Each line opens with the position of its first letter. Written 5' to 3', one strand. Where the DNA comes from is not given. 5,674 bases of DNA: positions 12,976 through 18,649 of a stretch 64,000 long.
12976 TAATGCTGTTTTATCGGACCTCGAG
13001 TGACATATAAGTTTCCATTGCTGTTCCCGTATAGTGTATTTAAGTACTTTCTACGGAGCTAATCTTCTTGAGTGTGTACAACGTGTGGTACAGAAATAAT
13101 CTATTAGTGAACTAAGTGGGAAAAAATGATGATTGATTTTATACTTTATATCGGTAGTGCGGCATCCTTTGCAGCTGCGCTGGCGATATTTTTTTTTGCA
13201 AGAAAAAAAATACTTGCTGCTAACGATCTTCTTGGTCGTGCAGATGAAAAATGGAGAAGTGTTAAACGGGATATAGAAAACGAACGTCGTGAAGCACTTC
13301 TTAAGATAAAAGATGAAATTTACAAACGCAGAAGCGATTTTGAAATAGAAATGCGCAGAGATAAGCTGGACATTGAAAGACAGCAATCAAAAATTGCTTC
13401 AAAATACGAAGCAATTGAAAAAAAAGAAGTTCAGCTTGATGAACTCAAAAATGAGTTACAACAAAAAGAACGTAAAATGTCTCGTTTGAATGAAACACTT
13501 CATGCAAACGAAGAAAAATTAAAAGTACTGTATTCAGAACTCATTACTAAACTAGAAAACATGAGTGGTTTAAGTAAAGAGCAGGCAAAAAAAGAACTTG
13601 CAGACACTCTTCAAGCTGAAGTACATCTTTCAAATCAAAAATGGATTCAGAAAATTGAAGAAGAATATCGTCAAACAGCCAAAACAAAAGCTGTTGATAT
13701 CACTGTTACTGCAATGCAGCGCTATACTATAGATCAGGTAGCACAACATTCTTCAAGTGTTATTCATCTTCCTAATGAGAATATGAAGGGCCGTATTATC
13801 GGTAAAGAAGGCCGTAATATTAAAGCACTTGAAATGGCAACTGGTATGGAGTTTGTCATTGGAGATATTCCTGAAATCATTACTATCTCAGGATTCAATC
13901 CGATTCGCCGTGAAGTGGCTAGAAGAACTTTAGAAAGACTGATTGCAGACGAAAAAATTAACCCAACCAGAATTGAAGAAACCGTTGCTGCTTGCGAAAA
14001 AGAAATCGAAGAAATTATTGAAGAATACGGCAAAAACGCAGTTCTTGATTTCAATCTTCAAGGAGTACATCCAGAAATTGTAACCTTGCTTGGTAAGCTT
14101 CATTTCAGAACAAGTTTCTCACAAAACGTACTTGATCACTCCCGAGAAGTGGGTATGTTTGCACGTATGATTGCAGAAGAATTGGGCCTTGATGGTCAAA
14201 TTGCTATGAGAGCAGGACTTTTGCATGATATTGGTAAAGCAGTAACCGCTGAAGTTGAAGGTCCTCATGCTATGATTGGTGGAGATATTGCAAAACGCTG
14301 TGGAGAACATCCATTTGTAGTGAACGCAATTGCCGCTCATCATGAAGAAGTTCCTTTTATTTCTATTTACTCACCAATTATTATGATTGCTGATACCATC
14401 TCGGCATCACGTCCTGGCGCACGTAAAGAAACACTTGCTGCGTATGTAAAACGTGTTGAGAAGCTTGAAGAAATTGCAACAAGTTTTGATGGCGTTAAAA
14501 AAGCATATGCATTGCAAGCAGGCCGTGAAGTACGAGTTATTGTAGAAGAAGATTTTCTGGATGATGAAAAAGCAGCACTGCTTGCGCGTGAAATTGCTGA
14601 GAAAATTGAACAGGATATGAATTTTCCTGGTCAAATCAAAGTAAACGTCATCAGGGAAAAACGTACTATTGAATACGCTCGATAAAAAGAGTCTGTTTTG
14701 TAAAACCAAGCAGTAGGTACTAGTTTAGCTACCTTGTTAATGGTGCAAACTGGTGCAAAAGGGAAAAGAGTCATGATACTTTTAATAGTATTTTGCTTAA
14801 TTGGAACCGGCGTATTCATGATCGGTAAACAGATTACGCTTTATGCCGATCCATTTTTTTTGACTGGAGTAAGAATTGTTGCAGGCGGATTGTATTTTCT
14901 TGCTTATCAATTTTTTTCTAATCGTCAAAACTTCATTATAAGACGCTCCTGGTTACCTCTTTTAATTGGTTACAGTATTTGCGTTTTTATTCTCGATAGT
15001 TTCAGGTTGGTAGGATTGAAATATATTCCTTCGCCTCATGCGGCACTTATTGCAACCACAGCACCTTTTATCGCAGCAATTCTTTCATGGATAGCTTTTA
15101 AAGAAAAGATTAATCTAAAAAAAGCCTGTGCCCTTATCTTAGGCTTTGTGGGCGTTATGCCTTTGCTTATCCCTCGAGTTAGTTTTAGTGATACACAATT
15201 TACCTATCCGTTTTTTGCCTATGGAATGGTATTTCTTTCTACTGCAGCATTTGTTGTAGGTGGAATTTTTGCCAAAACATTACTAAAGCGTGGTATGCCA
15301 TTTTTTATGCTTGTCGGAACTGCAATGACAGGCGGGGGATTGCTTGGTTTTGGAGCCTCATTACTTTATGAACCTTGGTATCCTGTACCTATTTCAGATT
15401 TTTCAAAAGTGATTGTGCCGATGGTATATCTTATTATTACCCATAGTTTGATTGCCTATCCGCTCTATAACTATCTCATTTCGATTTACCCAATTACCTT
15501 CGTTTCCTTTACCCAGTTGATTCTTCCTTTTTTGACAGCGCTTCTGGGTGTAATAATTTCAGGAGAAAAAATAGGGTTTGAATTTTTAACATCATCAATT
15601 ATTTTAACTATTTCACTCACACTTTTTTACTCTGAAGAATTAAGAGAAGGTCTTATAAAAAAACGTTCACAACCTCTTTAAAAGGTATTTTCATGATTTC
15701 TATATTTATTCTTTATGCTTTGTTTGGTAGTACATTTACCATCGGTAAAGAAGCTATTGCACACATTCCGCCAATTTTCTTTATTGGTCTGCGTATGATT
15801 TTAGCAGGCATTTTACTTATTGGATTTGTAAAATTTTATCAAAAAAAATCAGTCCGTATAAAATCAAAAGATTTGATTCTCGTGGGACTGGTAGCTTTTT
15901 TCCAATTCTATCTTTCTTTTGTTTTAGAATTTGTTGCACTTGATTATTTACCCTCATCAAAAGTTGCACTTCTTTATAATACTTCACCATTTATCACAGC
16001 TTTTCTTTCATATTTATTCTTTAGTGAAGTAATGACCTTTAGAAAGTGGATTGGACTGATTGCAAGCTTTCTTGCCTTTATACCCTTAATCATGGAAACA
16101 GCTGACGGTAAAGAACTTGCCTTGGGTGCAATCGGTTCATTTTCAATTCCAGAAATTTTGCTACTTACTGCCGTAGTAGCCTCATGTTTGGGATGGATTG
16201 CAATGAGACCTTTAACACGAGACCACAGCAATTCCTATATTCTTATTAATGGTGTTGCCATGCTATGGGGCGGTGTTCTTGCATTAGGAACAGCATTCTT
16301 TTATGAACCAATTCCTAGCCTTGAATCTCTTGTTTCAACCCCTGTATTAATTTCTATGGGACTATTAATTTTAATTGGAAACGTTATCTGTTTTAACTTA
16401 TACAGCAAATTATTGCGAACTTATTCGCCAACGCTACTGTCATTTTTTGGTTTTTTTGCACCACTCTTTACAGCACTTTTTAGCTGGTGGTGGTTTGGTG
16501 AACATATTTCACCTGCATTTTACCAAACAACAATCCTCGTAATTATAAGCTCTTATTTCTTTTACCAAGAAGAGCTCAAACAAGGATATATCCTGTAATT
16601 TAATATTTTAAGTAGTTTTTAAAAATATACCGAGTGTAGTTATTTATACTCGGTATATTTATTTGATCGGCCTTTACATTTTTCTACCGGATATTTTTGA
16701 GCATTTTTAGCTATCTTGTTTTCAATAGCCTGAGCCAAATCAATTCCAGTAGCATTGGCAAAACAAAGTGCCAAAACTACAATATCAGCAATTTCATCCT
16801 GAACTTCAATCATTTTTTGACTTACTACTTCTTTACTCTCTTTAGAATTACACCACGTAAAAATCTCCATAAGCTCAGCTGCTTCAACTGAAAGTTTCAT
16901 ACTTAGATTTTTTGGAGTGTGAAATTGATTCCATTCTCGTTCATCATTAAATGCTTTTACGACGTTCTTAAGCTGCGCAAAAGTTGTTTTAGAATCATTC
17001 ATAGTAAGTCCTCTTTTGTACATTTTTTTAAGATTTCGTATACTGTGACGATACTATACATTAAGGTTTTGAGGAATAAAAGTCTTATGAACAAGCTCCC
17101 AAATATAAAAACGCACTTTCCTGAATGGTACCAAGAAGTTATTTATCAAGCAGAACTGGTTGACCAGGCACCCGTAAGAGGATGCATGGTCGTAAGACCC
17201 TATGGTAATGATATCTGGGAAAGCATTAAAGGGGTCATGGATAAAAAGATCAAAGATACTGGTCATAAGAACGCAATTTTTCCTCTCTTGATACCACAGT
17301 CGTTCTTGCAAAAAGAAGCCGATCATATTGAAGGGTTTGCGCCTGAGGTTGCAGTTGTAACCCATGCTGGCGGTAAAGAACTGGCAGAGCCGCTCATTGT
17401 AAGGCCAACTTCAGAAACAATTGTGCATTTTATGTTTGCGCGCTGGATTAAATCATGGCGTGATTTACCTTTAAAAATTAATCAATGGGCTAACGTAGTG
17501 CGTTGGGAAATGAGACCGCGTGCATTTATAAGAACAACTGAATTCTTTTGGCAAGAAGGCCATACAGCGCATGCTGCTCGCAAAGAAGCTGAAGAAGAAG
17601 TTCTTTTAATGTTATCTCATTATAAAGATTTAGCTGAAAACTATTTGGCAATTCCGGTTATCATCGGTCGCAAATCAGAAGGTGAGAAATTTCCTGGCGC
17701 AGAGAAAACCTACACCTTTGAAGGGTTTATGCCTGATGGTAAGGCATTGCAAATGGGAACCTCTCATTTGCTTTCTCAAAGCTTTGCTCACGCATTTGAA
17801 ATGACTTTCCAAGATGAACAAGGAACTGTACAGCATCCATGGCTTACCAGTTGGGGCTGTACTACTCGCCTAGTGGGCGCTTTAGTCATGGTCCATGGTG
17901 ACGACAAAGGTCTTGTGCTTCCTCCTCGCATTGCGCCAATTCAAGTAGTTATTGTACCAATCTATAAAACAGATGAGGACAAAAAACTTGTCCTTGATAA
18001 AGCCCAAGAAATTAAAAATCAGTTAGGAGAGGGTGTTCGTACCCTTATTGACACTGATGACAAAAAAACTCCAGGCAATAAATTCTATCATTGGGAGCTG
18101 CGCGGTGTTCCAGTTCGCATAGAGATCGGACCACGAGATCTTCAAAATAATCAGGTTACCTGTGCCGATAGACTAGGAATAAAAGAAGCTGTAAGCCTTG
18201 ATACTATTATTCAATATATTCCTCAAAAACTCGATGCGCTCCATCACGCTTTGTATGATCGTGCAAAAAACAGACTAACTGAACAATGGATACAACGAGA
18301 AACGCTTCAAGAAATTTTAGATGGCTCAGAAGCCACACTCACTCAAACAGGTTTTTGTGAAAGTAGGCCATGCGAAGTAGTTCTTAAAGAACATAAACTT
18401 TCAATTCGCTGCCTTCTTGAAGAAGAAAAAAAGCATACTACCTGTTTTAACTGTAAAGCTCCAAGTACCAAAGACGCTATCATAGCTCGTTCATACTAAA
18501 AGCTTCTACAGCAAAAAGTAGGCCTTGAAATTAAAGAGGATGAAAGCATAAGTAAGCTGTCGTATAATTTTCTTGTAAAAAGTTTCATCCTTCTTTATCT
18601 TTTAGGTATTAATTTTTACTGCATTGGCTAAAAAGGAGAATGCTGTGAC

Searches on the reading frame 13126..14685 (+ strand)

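Call 102: search_protein_families(library=pfam, proteins=[window:13126-14685:+], max_evalue=0.0001)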
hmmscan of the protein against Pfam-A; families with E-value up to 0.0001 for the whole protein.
window:13126-14685:+ (519 aa): 4 families
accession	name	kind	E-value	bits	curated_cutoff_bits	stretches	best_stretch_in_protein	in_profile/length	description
PF12072.13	RNase_Y_N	-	3.3e-28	98.9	32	1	38-203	35-200/201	RNase Y N-terminal region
PF01966.28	HD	-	1.7e-17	64.2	22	1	335-427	1-115/116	HD domain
PF00013.35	KH_1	-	9.2e-08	32.2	21.5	1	213-270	4-65/66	KH domain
PF08668.18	HDOD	-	1.2e-07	31.8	22.9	1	334-377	94-138/196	HDOD domain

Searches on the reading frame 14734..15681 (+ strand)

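Call 103: search_protein_families(library=pfam, proteins=[window:14734-15681:+], max_evalue=0.0001)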
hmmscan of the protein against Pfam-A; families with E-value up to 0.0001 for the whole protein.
window:14734-15681:+ (315 aa): 2 families
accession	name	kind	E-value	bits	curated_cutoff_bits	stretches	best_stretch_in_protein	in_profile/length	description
PF00892.27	EamA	-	9.4e-27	94.4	28.2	2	14-142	4-131/135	EamA-like transporter family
PF03151.22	TPT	-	1.2e-05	25.3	30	1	14-186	4-170/291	Triose-phosphate Transporter family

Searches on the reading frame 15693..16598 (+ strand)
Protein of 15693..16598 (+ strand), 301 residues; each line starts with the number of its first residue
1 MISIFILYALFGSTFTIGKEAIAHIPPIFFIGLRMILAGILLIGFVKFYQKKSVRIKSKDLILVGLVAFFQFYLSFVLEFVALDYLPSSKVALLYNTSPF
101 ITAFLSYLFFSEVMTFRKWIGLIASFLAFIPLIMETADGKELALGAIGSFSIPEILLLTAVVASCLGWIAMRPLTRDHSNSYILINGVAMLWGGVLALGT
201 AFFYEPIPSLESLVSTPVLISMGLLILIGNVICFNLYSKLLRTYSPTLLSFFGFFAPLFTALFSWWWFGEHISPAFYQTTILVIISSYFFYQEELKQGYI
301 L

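Call 103: search_protein_families(library=pfam, proteins=[window:15693-16598:+], max_evalue=0.0001)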
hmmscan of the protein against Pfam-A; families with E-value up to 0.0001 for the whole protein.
window:15693-16598:+ (301 aa): 1 family
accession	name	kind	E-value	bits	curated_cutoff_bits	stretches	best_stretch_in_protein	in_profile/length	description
PF00892.27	EamA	-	3.6e-35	121.6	28.2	2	3-130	6-131/135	EamA-like transporter family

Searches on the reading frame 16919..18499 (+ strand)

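Call 103: search_protein_families(library=pfam, proteins=[window:16919-18499:+], max_evalue=0.0001)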
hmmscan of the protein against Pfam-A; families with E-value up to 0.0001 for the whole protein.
window:16919-18499:+ (526 aa): 3 families
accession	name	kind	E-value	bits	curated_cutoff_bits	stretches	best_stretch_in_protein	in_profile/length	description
PF00587.30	tRNA-synt_2b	-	4.9e-19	69.5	29.3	1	155-323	7-176/179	tRNA synthetase class II core domain (G, H, P, S and T)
PF03129.25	HGTP_anticodon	-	4.8e-16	59.1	21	1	342-436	1-93/94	Anticodon binding domain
PF09180.16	ProRS-C_1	-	2.5e-07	31.2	31.5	1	474-526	13-71/71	Prolyl-tRNA synthetase, C-terminal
